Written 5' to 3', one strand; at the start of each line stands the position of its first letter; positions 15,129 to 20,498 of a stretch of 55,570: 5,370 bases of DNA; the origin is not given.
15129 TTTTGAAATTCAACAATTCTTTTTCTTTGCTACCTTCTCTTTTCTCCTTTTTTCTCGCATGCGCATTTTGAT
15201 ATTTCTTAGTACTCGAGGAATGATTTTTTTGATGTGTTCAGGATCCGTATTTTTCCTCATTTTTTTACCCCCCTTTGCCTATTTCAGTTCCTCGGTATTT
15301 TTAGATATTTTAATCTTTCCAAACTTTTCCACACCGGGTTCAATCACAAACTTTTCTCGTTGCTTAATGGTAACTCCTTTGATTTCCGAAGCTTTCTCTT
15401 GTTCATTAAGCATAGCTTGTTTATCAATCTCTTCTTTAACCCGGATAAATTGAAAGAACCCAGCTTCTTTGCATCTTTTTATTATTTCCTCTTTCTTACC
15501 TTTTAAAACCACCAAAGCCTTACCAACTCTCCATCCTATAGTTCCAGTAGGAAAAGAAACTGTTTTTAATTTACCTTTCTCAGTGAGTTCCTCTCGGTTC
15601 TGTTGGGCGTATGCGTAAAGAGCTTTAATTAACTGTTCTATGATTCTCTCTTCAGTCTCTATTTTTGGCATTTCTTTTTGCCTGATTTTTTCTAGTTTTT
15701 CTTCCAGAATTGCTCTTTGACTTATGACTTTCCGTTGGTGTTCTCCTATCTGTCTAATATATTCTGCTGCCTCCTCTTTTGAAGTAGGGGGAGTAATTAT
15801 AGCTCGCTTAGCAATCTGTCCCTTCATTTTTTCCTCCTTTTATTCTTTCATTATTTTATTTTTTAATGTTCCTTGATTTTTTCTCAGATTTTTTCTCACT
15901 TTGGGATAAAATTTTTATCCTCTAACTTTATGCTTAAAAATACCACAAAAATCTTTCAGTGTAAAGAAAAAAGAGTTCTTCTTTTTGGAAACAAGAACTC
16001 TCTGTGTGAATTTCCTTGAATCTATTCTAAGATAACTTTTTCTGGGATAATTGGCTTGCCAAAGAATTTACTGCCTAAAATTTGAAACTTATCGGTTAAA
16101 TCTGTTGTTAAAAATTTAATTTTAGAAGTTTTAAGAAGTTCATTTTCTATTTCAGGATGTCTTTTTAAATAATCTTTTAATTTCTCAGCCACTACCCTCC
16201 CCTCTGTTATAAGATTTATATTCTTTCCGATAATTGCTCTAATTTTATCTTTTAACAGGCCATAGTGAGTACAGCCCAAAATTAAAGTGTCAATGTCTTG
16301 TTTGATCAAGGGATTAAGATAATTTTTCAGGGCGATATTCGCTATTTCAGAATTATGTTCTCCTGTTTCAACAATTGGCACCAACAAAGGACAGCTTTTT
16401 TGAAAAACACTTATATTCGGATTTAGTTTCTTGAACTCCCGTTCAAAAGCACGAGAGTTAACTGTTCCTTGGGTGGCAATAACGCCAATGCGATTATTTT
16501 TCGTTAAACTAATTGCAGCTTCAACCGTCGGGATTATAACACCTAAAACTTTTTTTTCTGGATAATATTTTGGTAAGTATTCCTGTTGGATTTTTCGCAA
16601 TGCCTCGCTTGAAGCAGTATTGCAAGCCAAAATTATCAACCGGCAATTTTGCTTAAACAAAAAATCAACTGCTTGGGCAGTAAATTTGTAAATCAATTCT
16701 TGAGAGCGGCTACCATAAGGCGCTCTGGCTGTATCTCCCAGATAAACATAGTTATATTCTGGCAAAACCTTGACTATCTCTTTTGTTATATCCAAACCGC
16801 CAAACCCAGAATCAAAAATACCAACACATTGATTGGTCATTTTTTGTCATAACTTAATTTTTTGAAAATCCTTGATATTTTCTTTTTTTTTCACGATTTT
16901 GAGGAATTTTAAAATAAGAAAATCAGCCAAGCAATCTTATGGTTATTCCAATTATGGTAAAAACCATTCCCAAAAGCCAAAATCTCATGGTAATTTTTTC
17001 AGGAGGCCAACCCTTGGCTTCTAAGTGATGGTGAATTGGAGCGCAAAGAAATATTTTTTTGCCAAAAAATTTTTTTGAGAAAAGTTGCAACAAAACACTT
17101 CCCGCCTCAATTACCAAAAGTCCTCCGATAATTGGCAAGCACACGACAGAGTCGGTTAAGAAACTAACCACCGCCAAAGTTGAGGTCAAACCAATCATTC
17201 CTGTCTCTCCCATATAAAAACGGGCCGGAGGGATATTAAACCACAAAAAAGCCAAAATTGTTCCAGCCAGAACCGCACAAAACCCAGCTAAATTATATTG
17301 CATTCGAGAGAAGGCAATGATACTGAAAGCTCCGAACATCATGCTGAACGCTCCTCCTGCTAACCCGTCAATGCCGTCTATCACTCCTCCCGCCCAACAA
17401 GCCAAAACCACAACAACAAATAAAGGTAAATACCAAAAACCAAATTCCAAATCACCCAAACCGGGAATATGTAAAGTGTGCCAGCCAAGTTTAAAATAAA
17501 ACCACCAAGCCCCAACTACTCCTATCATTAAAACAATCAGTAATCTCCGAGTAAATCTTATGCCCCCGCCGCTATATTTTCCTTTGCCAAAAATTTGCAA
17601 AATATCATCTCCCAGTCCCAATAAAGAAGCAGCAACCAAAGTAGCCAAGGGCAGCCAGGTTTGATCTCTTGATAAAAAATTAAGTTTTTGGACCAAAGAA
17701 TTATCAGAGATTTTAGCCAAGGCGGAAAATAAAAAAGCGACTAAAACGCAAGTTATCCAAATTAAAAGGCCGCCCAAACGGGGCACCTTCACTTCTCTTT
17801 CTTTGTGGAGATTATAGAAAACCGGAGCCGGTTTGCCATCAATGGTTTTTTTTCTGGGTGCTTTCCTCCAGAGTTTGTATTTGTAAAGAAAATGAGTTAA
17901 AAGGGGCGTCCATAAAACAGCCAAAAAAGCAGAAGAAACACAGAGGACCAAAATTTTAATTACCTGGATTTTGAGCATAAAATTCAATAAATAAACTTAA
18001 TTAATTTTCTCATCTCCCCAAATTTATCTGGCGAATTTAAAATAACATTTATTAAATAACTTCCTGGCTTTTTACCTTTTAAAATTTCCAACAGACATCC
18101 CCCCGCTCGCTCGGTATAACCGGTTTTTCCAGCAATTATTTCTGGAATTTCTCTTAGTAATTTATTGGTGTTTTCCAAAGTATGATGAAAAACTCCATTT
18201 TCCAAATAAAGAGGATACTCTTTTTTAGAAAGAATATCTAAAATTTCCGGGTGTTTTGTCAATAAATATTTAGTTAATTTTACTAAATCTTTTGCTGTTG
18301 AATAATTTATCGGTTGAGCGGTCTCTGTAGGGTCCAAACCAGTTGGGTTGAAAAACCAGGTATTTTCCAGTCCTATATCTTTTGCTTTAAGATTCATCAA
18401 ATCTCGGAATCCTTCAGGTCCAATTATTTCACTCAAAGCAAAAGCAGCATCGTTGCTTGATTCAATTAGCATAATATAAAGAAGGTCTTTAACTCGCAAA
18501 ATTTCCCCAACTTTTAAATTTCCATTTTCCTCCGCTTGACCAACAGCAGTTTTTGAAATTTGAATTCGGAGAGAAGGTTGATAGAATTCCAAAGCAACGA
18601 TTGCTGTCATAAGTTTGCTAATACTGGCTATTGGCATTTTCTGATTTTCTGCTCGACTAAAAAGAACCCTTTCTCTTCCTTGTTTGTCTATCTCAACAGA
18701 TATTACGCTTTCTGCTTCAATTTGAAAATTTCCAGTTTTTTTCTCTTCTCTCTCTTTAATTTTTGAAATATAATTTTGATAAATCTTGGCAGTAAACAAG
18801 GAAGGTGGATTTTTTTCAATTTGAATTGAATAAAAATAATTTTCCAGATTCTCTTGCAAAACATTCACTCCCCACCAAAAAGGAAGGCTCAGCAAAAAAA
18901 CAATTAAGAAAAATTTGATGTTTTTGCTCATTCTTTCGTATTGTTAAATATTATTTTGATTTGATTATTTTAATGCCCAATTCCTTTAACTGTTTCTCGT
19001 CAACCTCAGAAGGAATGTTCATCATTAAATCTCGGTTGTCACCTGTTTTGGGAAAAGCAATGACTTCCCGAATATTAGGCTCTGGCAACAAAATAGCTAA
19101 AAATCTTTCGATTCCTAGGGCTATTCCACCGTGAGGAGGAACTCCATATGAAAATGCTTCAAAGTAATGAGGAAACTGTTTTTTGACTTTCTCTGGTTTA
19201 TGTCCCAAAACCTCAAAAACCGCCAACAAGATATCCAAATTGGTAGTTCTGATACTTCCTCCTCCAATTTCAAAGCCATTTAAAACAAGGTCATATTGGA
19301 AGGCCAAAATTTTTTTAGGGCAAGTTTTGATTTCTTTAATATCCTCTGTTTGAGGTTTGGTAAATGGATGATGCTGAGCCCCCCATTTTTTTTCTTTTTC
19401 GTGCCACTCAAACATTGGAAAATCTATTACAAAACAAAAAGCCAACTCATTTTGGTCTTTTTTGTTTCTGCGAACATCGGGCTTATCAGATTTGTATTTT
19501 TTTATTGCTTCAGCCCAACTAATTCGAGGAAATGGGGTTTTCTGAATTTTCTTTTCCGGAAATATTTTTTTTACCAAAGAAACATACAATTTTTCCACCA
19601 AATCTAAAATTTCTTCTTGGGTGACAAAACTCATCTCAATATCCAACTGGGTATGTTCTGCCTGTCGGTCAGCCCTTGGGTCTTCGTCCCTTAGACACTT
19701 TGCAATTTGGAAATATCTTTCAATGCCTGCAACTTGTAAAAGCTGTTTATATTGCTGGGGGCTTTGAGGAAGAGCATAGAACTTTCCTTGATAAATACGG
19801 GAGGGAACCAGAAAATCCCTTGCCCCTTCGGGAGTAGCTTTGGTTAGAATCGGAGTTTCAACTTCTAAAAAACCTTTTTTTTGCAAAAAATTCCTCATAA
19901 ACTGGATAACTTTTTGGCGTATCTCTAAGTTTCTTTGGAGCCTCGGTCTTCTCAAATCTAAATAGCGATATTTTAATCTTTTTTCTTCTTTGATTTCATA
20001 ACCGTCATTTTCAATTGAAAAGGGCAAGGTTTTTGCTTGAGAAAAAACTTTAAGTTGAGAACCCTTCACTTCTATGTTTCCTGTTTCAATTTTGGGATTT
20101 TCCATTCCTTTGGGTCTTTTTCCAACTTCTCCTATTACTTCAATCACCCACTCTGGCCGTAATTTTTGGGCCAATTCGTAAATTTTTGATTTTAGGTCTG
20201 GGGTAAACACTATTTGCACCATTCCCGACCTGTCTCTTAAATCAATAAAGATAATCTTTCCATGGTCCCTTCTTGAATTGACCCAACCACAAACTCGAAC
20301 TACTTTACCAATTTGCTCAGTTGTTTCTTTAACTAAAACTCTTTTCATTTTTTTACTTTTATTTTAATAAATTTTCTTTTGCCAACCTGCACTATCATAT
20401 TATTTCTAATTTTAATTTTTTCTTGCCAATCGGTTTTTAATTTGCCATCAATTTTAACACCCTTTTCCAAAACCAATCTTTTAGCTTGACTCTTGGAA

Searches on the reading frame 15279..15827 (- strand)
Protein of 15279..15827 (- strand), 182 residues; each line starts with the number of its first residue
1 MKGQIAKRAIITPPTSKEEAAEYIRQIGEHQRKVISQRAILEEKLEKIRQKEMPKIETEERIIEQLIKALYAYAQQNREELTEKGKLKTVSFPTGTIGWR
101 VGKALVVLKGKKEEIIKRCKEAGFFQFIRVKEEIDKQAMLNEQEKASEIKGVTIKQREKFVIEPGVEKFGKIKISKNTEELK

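Call 98: search_protein_families(library=pfam, proteins=[window:15279-15827:-], max_evalue=0.00001)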
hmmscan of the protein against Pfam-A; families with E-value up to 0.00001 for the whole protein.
window:15279-15827:- (182 aa): 1 family
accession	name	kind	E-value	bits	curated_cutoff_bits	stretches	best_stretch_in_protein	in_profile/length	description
PF07352.17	Phage_Mu_Gam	-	1.9e-32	112.7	28.3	1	18-164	2-149/149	Bacteriophage Mu Gam like protein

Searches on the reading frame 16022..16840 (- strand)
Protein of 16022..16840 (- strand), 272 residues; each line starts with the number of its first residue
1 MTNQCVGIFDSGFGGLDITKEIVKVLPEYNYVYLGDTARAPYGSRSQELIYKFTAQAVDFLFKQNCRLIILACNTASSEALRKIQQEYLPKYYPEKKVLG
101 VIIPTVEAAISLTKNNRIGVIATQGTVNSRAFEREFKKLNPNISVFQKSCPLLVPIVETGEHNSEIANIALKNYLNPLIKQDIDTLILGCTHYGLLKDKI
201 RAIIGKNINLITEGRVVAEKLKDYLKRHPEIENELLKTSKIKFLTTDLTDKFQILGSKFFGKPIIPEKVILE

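Call 80: search_protein_families(library=pfam, proteins=[window:16022-16840:-], max_evalue=0.00001)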
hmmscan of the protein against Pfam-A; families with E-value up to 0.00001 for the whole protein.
window:16022-16840:- (272 aa): 1 family
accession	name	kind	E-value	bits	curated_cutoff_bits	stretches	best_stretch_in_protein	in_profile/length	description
PF01177.27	Asp_Glu_race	-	8.6e-19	68.6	31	1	16-205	10-197/211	Asp/Glu/Hydantoin racemase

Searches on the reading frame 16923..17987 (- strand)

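Call 47: search_protein_families(library=pfam, proteins=[window:16923-17987:-], max_evalue=0.0001)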
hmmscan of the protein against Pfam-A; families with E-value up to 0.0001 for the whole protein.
window:16923-17987:- (354 aa): 1 family
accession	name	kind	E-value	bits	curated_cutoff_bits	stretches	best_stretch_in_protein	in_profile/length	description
PF00953.26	Glycos_transf_4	-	3.4e-20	73.1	27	1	113-276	4-157/160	Glycosyl transferase family 4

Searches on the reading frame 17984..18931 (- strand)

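Call 47: search_protein_families(library=pfam, proteins=[window:17984-18931:-], max_evalue=0.0001)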
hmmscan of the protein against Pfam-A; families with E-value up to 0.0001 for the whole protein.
window:17984-18931:- (315 aa): 2 families
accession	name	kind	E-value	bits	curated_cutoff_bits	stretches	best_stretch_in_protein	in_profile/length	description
PF00768.25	Peptidase_S11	-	1.7e-41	142.7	27.6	1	66-300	5-237/239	D-alanyl-D-alanine carboxypeptidase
PF13354.11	Beta-lactamase2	-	9.4e-11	41.9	22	1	87-271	12-188/214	Beta-lactamase enzyme family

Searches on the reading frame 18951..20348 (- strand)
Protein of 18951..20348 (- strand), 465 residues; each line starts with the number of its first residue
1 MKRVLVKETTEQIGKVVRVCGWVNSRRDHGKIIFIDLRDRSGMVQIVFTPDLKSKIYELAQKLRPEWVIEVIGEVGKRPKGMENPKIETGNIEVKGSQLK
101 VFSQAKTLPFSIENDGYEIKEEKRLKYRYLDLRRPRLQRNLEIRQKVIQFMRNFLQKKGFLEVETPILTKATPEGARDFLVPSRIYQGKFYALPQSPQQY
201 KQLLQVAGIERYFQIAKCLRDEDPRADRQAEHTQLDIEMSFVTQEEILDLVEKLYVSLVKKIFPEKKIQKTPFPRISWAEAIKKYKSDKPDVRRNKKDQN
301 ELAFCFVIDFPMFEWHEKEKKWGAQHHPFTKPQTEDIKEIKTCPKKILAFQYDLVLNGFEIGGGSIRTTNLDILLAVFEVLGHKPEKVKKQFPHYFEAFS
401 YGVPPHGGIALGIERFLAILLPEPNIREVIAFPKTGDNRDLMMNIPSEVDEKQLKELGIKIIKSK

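Call 47: search_protein_families(library=pfam, proteins=[window:18951-20348:-], max_evalue=0.0001)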
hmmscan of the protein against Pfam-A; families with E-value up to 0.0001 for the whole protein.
window:18951-20348:- (465 aa): 2 families
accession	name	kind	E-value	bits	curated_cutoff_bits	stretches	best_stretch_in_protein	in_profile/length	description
PF00152.25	tRNA-synt_2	-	4.3e-114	381.2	25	1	121-435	2-307/308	tRNA synthetases class II (D, K and N)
PF01336.31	tRNA_anti-codon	-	7.5e-19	67.9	27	1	17-91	1-64/75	OB-fold nucleic acid binding domain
